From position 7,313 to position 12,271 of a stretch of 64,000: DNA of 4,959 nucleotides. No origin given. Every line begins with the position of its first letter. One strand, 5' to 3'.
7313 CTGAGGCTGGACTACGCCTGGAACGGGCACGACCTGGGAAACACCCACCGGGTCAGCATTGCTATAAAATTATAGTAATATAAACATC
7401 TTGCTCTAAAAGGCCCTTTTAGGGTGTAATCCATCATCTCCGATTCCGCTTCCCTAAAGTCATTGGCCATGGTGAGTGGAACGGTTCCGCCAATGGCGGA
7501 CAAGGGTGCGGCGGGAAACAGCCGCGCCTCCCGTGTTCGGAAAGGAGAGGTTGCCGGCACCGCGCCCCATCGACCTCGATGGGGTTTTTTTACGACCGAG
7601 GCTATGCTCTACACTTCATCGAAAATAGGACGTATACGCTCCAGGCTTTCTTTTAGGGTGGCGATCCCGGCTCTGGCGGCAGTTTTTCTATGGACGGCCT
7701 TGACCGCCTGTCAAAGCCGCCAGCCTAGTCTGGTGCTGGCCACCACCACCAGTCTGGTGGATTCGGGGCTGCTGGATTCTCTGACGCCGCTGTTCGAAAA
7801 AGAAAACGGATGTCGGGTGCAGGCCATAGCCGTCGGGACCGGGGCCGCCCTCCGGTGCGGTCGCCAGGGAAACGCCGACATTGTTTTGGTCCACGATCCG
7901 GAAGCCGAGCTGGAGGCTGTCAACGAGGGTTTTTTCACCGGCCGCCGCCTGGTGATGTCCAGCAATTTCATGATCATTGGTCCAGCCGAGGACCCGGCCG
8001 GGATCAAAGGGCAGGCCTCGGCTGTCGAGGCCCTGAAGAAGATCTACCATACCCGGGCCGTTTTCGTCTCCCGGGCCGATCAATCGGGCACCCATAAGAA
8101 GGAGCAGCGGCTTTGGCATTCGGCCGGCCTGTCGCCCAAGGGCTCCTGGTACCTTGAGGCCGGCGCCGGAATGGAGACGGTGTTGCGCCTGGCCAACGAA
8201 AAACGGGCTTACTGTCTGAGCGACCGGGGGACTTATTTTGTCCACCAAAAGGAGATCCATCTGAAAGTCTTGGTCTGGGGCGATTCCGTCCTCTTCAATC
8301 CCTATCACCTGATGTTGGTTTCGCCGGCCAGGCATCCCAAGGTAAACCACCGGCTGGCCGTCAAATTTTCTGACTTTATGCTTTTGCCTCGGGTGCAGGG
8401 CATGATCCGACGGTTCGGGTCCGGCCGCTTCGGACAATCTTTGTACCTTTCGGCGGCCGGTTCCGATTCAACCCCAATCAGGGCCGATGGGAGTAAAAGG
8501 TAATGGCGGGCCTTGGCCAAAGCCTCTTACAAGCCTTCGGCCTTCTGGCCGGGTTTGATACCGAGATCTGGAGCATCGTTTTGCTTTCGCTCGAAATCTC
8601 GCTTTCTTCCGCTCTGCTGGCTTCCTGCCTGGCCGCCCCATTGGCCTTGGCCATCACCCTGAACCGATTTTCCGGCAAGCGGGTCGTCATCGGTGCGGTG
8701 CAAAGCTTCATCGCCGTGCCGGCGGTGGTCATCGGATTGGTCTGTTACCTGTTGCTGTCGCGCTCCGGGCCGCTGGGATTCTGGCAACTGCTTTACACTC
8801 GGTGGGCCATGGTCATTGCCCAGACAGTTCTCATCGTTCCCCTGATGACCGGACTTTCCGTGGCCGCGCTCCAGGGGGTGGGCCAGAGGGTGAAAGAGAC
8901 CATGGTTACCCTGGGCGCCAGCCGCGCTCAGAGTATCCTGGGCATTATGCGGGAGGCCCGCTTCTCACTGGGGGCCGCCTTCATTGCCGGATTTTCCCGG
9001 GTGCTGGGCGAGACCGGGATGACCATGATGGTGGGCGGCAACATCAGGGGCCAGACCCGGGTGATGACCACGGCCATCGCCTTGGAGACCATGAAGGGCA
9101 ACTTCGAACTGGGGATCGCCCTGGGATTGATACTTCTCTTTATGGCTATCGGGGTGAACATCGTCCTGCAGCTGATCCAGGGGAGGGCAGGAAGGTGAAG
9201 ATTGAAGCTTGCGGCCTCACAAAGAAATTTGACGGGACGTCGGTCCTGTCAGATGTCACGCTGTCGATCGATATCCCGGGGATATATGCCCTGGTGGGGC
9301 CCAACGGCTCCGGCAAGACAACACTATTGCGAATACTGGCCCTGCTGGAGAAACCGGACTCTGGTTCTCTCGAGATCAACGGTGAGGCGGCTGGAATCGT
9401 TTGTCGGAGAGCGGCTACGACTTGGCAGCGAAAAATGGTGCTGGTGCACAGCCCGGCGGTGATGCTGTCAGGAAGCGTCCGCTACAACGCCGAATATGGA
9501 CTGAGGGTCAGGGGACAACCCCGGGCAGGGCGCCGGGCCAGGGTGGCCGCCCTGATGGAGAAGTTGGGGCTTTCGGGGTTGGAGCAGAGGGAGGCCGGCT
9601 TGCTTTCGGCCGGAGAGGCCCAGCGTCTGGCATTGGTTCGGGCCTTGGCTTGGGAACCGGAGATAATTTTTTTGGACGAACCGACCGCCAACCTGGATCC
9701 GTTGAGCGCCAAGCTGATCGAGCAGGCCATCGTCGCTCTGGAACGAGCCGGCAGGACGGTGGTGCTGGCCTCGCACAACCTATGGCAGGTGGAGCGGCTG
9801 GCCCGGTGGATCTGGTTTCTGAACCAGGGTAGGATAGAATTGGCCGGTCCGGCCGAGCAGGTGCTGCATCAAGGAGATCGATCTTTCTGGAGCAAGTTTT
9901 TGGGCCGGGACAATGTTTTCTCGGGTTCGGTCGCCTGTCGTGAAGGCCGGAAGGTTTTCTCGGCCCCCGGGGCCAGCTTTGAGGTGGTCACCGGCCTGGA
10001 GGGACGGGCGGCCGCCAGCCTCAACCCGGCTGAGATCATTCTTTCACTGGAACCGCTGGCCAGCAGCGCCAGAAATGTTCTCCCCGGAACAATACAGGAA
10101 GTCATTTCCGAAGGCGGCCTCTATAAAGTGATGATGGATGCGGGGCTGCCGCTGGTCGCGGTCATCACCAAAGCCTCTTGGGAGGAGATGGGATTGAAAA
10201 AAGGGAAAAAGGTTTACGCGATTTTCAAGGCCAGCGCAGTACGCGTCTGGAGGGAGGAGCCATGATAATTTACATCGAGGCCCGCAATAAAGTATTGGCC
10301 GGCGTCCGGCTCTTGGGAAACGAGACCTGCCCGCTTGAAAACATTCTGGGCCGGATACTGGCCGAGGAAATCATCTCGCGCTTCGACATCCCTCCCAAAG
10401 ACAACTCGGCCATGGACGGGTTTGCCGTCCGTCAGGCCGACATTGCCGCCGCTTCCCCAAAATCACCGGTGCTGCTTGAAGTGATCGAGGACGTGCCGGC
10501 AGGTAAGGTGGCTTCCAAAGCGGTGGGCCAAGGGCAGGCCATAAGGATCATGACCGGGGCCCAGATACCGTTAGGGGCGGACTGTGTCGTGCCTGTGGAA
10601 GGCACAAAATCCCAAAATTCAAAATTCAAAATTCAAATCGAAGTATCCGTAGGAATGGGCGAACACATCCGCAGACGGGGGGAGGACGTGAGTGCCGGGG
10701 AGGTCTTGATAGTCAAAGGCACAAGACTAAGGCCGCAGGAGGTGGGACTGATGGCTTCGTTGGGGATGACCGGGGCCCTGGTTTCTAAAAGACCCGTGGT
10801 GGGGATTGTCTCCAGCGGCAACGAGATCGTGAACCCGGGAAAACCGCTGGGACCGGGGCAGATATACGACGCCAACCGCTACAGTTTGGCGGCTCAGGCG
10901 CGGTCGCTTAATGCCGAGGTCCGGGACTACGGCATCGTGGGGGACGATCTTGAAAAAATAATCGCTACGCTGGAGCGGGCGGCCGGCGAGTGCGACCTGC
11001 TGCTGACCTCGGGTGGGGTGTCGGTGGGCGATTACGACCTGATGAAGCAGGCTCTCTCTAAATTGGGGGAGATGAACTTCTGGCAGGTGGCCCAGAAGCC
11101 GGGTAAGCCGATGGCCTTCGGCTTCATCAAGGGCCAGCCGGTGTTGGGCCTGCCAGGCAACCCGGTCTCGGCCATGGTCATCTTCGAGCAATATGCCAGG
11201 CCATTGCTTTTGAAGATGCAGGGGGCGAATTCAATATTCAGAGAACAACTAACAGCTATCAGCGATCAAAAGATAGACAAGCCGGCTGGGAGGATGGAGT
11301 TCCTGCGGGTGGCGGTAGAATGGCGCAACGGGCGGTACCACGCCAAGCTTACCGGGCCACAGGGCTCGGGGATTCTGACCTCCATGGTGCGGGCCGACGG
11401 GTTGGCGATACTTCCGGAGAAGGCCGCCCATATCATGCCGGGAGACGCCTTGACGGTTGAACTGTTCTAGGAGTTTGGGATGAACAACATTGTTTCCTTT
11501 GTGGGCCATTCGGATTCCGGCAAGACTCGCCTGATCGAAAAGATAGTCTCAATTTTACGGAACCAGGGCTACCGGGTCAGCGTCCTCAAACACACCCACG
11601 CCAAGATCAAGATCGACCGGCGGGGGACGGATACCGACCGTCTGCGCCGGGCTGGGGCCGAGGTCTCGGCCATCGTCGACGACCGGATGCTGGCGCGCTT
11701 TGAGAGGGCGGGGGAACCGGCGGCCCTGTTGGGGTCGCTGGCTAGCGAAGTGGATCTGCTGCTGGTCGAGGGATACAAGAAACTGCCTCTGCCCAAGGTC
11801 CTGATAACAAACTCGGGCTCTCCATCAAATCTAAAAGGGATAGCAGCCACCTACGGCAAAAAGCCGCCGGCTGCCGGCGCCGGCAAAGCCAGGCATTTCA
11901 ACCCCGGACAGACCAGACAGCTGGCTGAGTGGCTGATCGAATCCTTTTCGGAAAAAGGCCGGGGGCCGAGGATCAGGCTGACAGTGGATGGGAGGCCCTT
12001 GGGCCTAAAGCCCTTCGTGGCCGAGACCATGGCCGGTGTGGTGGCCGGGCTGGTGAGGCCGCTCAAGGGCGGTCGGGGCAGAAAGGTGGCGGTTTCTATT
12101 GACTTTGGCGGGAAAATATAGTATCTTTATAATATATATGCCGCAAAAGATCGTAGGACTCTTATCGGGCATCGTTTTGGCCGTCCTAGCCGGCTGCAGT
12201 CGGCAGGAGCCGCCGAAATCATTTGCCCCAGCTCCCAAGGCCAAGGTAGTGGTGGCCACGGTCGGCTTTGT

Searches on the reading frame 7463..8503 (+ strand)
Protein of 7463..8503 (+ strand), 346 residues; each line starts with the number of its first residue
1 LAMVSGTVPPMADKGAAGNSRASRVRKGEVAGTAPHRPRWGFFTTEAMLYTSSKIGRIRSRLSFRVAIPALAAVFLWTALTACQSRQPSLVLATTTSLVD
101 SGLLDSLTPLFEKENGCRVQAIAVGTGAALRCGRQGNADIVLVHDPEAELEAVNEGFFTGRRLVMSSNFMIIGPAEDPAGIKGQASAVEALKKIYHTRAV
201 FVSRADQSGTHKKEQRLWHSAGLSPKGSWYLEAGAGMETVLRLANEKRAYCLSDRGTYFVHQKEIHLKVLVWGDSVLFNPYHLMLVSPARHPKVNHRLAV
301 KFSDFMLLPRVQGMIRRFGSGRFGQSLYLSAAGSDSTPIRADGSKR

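Call 69: search_protein_families(library=pfam, proteins=[window:7463-8503:+], max_evalue=0.00001)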
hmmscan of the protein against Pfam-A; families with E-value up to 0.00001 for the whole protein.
window:7463-8503:+ (346 aa): 3 families
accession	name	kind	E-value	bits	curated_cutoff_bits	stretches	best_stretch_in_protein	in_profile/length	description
PF12849.12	PBP_like_2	-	3.2e-34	119.4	27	1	86-307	5-264/267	PBP superfamily domain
PF13531.11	SBP_bac_11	-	4e-08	33.8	25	1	103-319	12-225/227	Bacterial extracellular solute-binding protein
PF12727.12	PBP_like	-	2e-06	27.5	27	1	112-225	6-120/193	PBP superfamily domain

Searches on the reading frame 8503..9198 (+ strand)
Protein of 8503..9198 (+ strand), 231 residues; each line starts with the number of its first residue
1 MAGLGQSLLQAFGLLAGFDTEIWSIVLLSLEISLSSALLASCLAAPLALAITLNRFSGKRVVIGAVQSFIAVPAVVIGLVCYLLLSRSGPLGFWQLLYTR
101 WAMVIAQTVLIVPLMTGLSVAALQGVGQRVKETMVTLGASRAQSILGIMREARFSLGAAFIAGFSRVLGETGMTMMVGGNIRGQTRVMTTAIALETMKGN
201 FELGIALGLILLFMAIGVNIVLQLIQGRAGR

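Call 69: search_protein_families(library=pfam, proteins=[window:8503-9198:+], max_evalue=0.00001)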
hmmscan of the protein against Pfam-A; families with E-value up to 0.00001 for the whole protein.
window:8503-9198:+ (231 aa): 1 family
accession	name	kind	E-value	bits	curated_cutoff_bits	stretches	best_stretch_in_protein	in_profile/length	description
PF00528.27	BPD_transp_1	-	1.2e-06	28.9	26.4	1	50-227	9-176/184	Binding-protein-dependent transport system inner membrane component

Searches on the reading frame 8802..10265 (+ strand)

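Call 69: search_protein_families(library=pfam, proteins=[window:8802-10265:+], max_evalue=0.00001)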
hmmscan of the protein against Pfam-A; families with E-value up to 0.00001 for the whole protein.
window:8802-10265:+ (487 aa): 3 families
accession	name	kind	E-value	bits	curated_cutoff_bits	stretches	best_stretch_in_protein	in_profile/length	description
PF00005.33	ABC_tran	-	1.5e-25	90.8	25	1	149-296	1-137/137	ABC transporter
PF13304.12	AAA_21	-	1.5e-12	48.6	27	1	161-183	1-23/304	AAA domain, putative AbiEii toxin, Type IV TA system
PF03459.23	TOBE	-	2.6e-12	47.2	22.3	1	421-481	1-63/64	TOBE domain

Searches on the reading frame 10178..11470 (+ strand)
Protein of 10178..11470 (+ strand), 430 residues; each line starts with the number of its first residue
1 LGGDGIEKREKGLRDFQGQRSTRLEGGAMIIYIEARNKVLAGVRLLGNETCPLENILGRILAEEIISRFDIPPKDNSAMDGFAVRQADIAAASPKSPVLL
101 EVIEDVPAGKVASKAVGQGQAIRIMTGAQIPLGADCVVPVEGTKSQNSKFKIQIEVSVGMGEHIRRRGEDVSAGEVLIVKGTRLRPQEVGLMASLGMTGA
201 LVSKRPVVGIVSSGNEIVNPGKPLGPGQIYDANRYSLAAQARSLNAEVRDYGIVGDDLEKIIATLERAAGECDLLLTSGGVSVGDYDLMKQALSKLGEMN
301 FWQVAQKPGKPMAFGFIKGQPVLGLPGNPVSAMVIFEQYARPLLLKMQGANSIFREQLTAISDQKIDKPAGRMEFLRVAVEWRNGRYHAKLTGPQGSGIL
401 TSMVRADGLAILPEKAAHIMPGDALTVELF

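Call 69: search_protein_families(library=pfam, proteins=[window:10178-11470:+], max_evalue=0.00001)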
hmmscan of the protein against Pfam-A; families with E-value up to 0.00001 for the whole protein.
window:10178-11470:+ (430 aa): 3 families
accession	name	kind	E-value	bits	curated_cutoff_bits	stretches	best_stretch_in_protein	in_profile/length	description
PF03453.22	MoeA_N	-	4e-47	160.3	30.8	1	34-196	5-160/160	MoeA N-terminal region (domain I and II)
PF00994.29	MoCF_biosynth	-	2.3e-34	118.6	26.6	1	209-345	1-143/144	Probable molybdopterin binding domain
PF03454.20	MoeA_C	-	2.2e-15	57.1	22.1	1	361-430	3-72/72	MoeA C-terminal region (domain IV)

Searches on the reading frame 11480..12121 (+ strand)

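Call 69: search_protein_families(library=pfam, proteins=[window:11480-12121:+], max_evalue=0.00001)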
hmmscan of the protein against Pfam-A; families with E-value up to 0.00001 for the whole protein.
window:11480-12121:+ (213 aa): 1 family
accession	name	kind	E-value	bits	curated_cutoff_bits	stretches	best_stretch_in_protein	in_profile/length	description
PF03205.20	MobB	-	4.3e-29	101.5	26.6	1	4-112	1-112/133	Molybdopterin guanine dinucleotide synthesis protein B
